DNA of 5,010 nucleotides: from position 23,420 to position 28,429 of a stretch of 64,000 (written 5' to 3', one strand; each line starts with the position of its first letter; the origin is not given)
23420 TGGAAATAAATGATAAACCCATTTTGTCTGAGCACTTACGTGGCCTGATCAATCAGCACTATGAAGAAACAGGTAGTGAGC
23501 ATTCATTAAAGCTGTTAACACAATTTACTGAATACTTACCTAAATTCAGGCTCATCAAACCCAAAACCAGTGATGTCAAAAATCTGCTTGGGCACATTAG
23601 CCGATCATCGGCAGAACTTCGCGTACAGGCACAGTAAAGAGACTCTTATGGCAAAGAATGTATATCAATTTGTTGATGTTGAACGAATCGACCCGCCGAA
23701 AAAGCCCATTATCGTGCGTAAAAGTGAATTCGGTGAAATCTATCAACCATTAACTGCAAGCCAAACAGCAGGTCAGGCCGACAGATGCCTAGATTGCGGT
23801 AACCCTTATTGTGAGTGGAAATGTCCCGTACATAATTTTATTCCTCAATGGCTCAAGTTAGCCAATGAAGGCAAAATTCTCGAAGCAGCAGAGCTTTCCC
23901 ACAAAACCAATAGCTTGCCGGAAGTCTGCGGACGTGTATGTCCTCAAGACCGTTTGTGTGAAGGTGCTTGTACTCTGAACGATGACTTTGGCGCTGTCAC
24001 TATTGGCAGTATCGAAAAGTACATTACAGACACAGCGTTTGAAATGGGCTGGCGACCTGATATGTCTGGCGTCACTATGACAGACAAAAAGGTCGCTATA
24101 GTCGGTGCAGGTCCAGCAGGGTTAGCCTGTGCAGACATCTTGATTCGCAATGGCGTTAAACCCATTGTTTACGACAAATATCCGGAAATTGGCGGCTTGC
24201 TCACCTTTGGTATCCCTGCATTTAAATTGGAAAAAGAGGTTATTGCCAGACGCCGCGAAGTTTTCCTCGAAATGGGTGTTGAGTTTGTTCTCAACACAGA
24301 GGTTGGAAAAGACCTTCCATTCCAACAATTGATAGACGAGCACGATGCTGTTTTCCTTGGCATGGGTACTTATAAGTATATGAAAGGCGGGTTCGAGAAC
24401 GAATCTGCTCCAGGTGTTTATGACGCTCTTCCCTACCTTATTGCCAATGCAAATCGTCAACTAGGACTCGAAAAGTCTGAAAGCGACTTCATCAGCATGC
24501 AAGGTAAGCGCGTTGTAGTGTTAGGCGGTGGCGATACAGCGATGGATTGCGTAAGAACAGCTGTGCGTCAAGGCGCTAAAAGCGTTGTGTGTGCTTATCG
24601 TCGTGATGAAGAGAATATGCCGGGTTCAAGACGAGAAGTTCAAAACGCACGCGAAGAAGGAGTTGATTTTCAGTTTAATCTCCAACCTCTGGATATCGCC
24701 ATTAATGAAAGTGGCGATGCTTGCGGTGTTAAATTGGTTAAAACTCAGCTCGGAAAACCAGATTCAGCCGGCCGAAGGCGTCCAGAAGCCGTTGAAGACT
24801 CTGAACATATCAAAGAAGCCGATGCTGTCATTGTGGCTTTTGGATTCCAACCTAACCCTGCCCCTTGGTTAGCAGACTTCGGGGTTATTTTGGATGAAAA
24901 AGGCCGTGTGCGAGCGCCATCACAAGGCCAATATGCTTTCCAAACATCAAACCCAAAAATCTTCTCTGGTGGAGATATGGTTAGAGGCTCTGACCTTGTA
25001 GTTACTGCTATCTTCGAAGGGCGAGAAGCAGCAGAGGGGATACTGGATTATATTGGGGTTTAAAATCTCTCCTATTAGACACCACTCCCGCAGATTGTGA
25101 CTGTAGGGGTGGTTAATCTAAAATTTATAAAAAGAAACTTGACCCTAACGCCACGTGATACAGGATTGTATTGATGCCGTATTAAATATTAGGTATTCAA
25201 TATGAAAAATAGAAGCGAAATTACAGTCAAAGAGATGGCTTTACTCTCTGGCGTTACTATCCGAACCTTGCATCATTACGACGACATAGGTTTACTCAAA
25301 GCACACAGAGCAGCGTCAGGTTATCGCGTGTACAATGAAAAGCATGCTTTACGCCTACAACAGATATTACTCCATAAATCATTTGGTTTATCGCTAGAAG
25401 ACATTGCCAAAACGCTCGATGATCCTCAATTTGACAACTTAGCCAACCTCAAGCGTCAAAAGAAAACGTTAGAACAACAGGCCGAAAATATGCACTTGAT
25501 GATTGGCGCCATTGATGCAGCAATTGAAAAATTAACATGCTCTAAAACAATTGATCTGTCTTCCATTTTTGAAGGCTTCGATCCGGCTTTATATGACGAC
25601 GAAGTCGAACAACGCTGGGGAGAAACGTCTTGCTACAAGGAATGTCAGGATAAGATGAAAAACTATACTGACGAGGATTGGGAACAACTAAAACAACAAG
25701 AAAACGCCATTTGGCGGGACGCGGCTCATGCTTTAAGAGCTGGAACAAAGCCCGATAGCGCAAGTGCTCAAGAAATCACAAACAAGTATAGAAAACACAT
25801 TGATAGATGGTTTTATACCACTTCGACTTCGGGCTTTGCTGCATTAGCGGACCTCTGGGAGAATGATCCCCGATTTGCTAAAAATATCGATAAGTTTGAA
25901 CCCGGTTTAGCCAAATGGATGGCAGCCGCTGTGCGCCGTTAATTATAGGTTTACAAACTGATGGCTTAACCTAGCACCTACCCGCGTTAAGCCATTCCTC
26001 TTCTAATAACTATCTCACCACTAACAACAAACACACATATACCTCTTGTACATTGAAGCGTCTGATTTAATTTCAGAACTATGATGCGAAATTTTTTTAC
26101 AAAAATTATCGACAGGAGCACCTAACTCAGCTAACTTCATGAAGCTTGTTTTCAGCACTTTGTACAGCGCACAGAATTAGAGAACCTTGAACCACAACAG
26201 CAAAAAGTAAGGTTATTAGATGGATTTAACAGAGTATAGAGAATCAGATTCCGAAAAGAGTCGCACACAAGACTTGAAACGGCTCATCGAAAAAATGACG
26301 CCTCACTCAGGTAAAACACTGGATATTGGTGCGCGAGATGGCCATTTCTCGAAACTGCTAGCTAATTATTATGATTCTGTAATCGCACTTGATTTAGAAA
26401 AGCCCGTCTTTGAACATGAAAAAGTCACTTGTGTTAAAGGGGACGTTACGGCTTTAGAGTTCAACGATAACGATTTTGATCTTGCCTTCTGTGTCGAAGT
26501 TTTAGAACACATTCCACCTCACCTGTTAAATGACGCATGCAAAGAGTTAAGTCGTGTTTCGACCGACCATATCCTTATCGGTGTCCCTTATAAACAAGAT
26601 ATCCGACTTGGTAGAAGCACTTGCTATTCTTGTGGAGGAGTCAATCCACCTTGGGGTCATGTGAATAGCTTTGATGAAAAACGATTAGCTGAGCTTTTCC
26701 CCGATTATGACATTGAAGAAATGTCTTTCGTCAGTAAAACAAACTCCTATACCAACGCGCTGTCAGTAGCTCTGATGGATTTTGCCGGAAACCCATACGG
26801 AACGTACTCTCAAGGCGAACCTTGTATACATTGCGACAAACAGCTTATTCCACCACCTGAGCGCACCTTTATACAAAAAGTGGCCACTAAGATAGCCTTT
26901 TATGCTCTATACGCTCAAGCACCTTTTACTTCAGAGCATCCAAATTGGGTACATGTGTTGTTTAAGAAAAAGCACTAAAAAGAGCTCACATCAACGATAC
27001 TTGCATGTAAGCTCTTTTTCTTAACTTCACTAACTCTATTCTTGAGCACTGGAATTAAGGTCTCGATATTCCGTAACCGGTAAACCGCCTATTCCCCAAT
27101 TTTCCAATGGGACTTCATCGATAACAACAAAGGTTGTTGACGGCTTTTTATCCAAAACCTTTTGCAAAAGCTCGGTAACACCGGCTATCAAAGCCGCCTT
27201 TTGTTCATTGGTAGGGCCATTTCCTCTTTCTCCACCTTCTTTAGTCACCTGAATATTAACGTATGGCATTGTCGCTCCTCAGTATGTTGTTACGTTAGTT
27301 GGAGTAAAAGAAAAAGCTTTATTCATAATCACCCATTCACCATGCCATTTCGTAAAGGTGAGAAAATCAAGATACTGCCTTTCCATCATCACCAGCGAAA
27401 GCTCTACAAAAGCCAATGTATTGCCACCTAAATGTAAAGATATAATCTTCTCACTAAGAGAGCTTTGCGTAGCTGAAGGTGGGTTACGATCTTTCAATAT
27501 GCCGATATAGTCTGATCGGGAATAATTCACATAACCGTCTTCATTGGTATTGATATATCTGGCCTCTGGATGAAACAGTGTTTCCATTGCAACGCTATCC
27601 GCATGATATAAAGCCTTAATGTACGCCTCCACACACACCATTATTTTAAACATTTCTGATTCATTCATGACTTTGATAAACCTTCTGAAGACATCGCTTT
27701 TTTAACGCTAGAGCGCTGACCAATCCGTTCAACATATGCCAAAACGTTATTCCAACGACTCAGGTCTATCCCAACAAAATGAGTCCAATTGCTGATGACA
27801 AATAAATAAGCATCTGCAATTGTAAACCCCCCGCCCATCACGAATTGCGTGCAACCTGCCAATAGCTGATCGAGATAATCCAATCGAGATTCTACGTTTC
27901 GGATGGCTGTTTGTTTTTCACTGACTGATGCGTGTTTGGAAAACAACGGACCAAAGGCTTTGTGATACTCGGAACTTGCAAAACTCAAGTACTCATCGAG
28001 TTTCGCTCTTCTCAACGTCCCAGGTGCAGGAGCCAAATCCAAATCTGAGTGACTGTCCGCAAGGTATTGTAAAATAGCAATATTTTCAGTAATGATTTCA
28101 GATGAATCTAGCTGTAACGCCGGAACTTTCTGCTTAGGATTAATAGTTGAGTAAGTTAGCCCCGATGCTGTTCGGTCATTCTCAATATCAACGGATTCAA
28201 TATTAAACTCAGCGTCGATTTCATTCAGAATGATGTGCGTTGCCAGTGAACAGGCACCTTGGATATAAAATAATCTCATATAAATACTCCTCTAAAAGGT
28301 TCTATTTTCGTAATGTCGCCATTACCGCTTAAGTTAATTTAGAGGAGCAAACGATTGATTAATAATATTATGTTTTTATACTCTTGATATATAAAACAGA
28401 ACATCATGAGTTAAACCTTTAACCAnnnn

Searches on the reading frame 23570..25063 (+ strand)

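Call 21: search_protein_families(library=pfam, proteins=[window:23570-25063:+], max_evalue=0.00001)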
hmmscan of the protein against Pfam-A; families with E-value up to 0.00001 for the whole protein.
window:23570-25063:+ (497 aa): 8 families
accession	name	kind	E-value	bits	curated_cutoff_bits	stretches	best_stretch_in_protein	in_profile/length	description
PF14691.11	Fer4_20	-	4.4e-39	133.2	25.8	1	51-160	2-112/113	Dihydroprymidine dehydrogenase domain II, 4Fe-4S cluster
PF07992.20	Pyr_redox_2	-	5.6e-22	78.9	26.1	1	173-484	1-291/291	Pyridine nucleotide-disulphide oxidoreductase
PF13738.12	Pyr_redox_3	-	3e-09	37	30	0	303-447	155-287/305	Pyridine nucleotide-disulphide oxidoreductase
PF13241.12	NAD_binding_7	-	4.5e-07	30.8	22.1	0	307-357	2-55/104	Putative NAD(P)-binding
PF21799.2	MurD-like_N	-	9.2e-07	29.5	27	0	173-204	1-32/88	Mur ligase MurD-like, N-terminal domain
PF00070.33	Pyr_redox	-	1e-06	29.6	22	0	314-389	1-79/82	Pyridine nucleotide-disulphide oxidoreductase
PF13450.12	NAD_binding_8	-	5.9e-06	26.9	21.9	0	177-211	1-35/68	NAD(P)-binding Rossmann-like domain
PF00743.25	FMO-like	-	8.6e-06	24.9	22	0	173-213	2-42/532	Flavin-binding monooxygenase-like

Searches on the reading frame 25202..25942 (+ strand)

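Call 37: search_protein_families(library=pfam, proteins=[window:25202-25942:+], max_evalue=0.001)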
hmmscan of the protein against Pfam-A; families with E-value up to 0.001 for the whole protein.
window:25202-25942:+ (246 aa): 3 families
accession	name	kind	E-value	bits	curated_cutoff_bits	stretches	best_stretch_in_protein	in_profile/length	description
PF07739.18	TipAS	-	1e-31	110.3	23.8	1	131-244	1-114/117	TipAS antibiotic-recognition domain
PF13411.12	MerR_1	-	1.9e-14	54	21.6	1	8-73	2-67/69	MerR HTH family regulatory protein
PF00376.29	MerR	-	9e-14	51.5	28.2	1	8-44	1-38/38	MerR family regulatory protein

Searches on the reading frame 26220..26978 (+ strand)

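Call 37: search_protein_families(library=pfam, proteins=[window:26220-26978:+], max_evalue=0.001)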
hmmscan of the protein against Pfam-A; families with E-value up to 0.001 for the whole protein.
window:26220-26978:+ (252 aa): 6 families
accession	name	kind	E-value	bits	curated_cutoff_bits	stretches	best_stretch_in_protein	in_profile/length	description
PF08241.18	Methyltransf_11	-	2.8e-12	47.5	21.2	1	34-113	1-86/95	Methyltransferase domain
PF13649.12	Methyltransf_25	-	2.2e-10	41.5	27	1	34-113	2-92/97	Methyltransferase domain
PF13489.12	Methyltransf_23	-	2.7e-08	34.2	27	1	17-163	7-157/164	Methyltransferase domain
PF08242.18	Methyltransf_12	-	3.5e-05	24.9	30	1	34-101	1-79/98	Methyltransferase domain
PF01728.25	FtsJ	-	0.00026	21.4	24.1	1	24-84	14-83/181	FtsJ-like methyltransferase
PF05219.18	DREV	-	0.00051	19.7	26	1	27-109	88-177/265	DREV methyltransferase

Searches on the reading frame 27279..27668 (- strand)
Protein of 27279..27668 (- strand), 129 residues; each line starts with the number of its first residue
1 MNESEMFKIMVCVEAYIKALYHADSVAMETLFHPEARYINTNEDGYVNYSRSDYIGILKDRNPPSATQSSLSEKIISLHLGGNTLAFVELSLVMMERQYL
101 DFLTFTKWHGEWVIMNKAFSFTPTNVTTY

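Call 37: search_protein_families(library=pfam, proteins=[window:27279-27668:-], max_evalue=0.001)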
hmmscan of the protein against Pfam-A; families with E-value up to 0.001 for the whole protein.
window:27279-27668:- (129 aa): 2 families
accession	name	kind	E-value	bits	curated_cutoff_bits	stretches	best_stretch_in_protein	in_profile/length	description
PF12893.14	Lumazine_bd_2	-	2.5e-24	86.7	22.1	1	9-120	6-116/116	Putative lumazine-binding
PF14534.12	DUF4440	-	4.4e-05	24.3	25.2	1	12-85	4-71/107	Domain of unknown function (DUF4440)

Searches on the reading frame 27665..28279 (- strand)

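Call 37: search_protein_families(library=pfam, proteins=[window:27665-28279:-], max_evalue=0.001)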
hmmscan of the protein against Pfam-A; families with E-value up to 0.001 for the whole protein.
window:27665-28279:- (204 aa): 6 families
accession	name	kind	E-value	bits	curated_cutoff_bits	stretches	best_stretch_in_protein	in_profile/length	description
PF02798.26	GST_N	-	4.1e-10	40.3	20.9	1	3-74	5-75/76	Glutathione S-transferase, N-terminal domain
PF13409.12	GST_N_2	-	2e-08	35.2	25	1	10-75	4-69/70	Glutathione S-transferase, N-terminal domain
PF13410.11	GST_C_2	-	7e-06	26.5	24.9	1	125-185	7-69/69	Glutathione S-transferase, C-terminal domain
PF00043.30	GST_C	-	1.9e-05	25.2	20.7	1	103-187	4-90/93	Glutathione S-transferase, C-terminal domain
PF13417.12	GST_N_3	-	6.7e-05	23.6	22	1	16-78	15-72/75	Glutathione S-transferase, N-terminal domain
PF14497.11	GST_C_3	-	7.1e-05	23.4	21.6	1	121-198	23-103/104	Glutathione S-transferase, C-terminal domain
